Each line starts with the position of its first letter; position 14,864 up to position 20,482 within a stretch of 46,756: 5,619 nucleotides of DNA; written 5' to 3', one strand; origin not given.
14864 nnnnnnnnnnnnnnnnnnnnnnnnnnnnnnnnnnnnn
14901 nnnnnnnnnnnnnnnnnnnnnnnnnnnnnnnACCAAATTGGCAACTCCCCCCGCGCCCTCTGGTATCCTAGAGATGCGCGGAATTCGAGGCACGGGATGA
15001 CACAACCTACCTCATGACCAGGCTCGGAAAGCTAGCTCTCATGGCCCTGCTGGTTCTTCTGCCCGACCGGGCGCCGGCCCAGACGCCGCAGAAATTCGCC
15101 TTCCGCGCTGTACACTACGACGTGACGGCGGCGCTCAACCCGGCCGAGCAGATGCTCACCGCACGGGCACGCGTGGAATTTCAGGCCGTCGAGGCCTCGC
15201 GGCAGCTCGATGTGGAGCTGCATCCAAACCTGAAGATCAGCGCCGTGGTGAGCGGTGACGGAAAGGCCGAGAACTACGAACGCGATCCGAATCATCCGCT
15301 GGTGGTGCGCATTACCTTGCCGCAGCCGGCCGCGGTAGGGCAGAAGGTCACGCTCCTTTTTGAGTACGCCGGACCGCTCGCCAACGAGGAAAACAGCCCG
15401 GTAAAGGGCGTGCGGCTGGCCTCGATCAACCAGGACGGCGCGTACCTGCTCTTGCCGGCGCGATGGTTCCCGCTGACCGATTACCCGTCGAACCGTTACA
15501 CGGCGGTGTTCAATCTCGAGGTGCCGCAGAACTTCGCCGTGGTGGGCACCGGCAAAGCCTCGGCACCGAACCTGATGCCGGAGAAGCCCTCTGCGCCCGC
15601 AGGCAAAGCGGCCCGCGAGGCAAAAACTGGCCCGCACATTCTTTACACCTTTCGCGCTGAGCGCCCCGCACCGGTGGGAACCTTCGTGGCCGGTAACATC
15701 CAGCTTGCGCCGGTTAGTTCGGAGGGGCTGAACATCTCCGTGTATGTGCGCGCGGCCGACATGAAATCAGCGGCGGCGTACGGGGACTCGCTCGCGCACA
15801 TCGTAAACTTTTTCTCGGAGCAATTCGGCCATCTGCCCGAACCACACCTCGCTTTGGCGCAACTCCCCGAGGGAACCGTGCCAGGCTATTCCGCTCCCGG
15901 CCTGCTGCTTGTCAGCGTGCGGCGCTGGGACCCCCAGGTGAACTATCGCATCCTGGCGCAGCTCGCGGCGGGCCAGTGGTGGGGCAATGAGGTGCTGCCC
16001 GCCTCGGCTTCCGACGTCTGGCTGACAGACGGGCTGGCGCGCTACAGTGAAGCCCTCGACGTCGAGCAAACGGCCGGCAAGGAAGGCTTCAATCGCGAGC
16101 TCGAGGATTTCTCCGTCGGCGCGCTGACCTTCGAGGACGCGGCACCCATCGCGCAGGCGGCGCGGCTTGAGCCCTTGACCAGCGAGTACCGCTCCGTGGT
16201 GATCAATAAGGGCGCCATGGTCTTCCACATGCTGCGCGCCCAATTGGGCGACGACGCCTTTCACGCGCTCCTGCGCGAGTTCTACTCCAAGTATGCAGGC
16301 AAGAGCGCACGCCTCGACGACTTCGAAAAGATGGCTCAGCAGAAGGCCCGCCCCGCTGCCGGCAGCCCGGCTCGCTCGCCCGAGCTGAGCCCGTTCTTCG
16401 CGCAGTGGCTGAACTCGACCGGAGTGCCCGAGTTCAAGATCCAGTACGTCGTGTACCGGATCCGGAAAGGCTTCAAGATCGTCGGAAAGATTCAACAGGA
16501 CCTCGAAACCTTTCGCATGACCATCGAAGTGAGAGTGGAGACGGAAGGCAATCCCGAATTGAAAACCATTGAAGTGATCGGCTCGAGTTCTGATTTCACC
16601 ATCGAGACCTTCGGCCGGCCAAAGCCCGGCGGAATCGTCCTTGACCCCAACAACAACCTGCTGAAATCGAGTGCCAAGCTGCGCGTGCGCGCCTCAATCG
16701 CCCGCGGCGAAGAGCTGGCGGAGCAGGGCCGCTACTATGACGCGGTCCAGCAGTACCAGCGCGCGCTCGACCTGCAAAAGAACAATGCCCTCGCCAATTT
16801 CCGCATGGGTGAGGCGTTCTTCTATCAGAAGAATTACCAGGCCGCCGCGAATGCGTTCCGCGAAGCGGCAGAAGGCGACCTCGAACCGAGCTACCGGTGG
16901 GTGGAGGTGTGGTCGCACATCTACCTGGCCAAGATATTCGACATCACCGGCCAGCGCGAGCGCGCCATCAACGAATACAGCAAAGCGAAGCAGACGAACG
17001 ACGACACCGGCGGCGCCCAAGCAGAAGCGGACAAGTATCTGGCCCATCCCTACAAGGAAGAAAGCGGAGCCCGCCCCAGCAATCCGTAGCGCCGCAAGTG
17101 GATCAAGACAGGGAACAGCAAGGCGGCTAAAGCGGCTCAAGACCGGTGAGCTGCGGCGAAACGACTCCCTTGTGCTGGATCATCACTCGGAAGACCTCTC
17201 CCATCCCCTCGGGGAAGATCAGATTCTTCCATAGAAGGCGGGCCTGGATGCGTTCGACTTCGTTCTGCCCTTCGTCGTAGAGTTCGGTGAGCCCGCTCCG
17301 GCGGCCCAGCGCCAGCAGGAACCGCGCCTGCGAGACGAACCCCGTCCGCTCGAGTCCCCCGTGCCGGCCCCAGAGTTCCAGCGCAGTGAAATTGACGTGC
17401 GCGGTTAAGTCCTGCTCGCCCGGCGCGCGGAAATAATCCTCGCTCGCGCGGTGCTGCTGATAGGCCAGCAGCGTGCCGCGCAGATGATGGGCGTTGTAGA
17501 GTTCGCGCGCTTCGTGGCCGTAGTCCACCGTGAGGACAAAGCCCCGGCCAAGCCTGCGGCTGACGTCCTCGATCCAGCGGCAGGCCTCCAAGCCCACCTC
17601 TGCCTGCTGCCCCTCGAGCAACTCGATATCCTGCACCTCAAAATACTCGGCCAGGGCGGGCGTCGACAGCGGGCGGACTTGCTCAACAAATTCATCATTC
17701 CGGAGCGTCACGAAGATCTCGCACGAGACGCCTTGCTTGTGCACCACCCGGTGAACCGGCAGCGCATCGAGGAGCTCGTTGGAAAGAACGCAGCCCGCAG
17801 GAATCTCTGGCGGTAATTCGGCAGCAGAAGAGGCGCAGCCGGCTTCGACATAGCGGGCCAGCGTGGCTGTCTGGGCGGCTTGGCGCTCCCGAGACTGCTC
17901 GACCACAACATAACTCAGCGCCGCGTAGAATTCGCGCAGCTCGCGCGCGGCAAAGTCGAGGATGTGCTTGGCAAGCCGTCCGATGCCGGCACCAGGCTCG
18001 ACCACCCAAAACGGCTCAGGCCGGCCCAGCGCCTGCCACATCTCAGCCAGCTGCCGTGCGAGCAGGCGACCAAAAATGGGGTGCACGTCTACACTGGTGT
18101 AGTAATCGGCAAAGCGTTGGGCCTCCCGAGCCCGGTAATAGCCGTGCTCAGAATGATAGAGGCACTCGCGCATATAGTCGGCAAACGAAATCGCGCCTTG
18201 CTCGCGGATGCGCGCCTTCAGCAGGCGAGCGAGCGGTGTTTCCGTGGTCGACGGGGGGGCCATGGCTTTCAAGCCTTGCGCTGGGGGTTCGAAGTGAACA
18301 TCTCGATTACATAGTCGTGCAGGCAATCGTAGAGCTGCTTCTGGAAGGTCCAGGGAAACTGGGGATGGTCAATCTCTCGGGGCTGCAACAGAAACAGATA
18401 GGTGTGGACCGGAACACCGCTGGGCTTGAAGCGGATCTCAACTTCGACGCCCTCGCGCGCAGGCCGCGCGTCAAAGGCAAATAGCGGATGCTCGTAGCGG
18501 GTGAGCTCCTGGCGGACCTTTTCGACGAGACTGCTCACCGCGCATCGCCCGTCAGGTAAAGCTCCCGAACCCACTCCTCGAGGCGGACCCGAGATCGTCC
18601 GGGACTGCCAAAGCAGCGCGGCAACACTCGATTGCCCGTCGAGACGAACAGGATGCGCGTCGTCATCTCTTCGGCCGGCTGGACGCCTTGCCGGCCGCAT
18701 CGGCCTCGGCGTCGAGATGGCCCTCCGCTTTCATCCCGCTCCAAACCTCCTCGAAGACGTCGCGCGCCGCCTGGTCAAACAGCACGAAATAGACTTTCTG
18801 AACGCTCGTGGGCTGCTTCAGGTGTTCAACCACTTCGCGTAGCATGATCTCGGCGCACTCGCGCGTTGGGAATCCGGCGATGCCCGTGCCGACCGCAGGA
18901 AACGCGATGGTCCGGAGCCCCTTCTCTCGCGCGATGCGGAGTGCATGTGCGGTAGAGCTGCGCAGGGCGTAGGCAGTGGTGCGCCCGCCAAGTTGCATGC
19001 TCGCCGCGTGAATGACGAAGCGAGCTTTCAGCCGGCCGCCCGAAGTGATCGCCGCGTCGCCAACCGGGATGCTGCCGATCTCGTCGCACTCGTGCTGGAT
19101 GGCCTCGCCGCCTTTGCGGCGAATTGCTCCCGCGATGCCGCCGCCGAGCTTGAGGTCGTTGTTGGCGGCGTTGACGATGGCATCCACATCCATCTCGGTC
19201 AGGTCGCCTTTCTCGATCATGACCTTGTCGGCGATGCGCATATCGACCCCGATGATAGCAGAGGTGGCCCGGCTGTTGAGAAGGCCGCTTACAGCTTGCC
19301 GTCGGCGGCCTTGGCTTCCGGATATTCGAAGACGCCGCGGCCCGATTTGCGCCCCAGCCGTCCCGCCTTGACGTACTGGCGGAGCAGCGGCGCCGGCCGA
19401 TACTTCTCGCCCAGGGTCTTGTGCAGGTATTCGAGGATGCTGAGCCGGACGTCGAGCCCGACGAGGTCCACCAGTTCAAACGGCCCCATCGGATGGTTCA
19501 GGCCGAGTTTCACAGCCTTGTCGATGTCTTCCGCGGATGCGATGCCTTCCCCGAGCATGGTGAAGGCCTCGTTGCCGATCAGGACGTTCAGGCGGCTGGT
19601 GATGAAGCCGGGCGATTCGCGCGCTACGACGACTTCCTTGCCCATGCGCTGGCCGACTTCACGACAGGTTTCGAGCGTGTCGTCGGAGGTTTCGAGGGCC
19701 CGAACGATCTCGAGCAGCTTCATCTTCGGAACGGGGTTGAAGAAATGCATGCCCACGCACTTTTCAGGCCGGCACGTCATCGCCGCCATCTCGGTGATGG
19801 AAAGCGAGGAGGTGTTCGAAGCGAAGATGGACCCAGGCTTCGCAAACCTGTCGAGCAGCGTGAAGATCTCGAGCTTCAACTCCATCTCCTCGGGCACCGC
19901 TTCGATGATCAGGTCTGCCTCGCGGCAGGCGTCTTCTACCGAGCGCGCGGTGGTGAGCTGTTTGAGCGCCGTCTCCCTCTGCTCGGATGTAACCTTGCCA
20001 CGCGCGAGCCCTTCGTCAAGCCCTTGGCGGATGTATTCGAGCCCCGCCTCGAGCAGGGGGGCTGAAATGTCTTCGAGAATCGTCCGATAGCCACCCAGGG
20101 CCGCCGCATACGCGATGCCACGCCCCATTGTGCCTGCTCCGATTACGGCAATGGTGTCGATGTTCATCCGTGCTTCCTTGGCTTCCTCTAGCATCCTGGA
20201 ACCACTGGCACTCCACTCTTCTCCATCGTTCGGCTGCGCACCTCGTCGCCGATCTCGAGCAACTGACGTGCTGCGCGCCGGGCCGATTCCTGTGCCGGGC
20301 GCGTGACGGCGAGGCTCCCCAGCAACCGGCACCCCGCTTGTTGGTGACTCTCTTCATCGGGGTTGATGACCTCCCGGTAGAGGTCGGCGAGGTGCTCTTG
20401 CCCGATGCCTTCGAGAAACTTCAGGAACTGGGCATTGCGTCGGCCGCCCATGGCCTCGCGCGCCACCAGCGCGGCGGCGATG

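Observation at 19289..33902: About 14.6-kb TetR-headed, single-strand CoA-thioester cluster mixing anaerobic-type and aerobic-type aromatic ring chemistry: candidate undescribed pathway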

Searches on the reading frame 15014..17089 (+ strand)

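Call 8: search_protein_families(library=pfam, proteins=[window:15014-17089:+])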
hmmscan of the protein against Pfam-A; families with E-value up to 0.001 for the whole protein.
window:15014-17089:+ (691 aa): 7 families
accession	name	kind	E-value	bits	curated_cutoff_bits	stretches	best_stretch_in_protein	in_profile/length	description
PF01433.26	Peptidase_M1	-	2.6e-11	44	27.7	1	319-444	76-206/218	Peptidase family M1 domain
PF07719.23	TPR_2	-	6.2e-10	38.9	27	0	562-591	5-34/34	Tetratricopeptide repeat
PF13414.12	TPR_11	-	1.3e-07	31.6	26.8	1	565-603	1-39/42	TPR repeat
PF00515.34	TPR_1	-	2.1e-07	30.9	27.8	0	563-591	6-34/34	Tetratricopeptide repeat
PF13432.12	TPR_16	-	3.3e-06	27.9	32.7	1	563-620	2-59/65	Tetratricopeptide repeat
PF13428.12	TPR_14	-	0.00013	22.7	23.5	0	559-600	2-43/44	Tetratricopeptide repeat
PF17900.6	Peptidase_M1_N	-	0.00024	21.7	25.8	0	33-125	3-99/186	Peptidase M1 N-terminal domain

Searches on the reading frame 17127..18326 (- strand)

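Call 8: search_protein_families(library=pfam, proteins=[window:17127-18326:-])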
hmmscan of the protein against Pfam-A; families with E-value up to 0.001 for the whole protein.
window:17127-18326:- (399 aa): 1 family
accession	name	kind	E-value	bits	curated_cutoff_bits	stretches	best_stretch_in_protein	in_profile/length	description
PF02636.23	Methyltransf_28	-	1.8e-62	211.5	23.3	1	88-330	1-248/249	Putative S-adenosyl-L-methionine-dependent methyltransferase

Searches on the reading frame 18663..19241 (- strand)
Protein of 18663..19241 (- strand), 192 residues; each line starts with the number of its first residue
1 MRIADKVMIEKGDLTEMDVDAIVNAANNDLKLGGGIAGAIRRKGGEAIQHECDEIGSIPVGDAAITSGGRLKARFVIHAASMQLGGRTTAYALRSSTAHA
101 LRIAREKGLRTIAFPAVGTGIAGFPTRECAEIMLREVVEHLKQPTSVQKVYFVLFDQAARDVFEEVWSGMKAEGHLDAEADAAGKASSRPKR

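Call 8: search_protein_families(library=pfam, proteins=[window:18663-19241:-])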
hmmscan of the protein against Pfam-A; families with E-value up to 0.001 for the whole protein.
window:18663-19241:- (192 aa): 1 family
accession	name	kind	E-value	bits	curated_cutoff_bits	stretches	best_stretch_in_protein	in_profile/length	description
PF01661.27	Macro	-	1.1e-34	119.3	22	1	23-133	1-118/118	Macro domain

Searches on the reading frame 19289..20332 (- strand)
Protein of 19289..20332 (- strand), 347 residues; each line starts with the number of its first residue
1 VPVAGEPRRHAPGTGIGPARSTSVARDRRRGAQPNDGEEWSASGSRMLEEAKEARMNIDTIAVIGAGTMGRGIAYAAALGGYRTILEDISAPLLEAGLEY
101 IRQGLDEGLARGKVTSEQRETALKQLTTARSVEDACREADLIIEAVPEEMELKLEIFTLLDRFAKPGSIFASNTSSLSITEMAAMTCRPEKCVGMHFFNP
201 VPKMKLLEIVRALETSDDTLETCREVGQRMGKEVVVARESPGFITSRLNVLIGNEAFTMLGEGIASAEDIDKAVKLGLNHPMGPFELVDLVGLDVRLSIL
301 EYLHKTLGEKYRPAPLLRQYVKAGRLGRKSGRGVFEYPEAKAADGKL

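Call 3: search_protein_families(library=pfam, proteins=[window:19289-20332:-])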
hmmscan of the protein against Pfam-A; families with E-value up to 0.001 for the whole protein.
window:19289-20332:- (347 aa): 3 families
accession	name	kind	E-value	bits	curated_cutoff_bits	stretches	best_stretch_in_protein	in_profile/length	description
PF02737.24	3HCDH_N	-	5e-60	202.9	22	1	60-239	1-179/180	3-hydroxyacyl-CoA dehydrogenase, NAD binding domain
PF00725.27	3HCDH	-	1e-33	116.2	22.1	1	242-337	1-97/97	3-hydroxyacyl-CoA dehydrogenase, C-terminal domain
PF03446.21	NAD_binding_2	-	7.6e-05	23.2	21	1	60-176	1-95/161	NAD binding domain of 6-phosphogluconate dehydrogenase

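Call 5: search_protein_families(library=ncbifam, proteins=[window:19289-20332:-], max_evalue=0.00001)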
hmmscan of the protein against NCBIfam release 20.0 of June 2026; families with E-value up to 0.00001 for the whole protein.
window:19289-20332:- (347 aa): 19 families
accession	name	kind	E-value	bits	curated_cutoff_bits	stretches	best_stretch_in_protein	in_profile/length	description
NF006722.0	PRK09260.1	equivalog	6e-124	412.9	429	1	58-341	2-285/289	3-hydroxyacyl-CoA dehydrogenase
NF004474.0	PRK05808.1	subfamily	4.5e-103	344.4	408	1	56-337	1-282/283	3-hydroxybutyryl-CoA dehydrogenase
NF005715.0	PRK07530.1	equivalog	2.1e-90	303.1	420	1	56-340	2-286/292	3-hydroxybutyryl-CoA dehydrogenase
NF006124.0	PRK08268.1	subfamily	2.5e-88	297.2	508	1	54-342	3-292/507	3-hydroxyacyl-CoA dehydrogenase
NF005875.0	PRK07819.1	subfamily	1.5e-77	260.8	319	1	56-337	3-286/287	3-hydroxybutyryl-CoA dehydrogenase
TIGR02279.1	PaaC-3OHAcCoADH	equivalog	1.7e-70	238.3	669.4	1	57-342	4-290/503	3-hydroxyacyl-CoA dehydrogenase PaaH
NF008363.0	PRK11154.1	equivalog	4.4e-66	223.4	869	1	54-341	305-590/708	fatty acid oxidation complex subunit alpha FadJ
NF004699.0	PRK06035.1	equivalog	1.1e-65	221.8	500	1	56-330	1-278/294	3-hydroxyacyl-CoA dehydrogenase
TIGR02441.1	fa_ox_alpha_mit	equivalog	2.2e-64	217.8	964.65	1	55-342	332-618/737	fatty acid oxidation complex subunit alpha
NF006143.0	PRK08293.1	equivalog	2.7e-60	204.2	312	1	56-339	2-289/291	3-hydroxyacyl-CoA dehydrogenase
NF008727.0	PRK11730.1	equivalog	7.5e-60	203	870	1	52-341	307-596/717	fatty acid oxidation complex subunit alpha FadB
NF006125.0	PRK08269.1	equivalog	1.6e-55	188.5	427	1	57-341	4-300/334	3-hydroxybutyryl-CoA dehydrogenase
TIGR02440.1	FadJ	equivalog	3.9e-55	187.4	968.45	1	55-340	301-584/699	fatty acid oxidation complex subunit alpha FadJ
NF042925.1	FHMPC_DH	equivalog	1.5e-50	172.3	500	1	60-342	2-285/304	5-formyl-3-hydroxy-2-methylpyridine 4-carboxylate 5-dehydrogenase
TIGR02437.1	FadB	equivalog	1.2e-48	166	933.55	1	52-341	308-596/714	fatty acid oxidation complex subunit alpha FadB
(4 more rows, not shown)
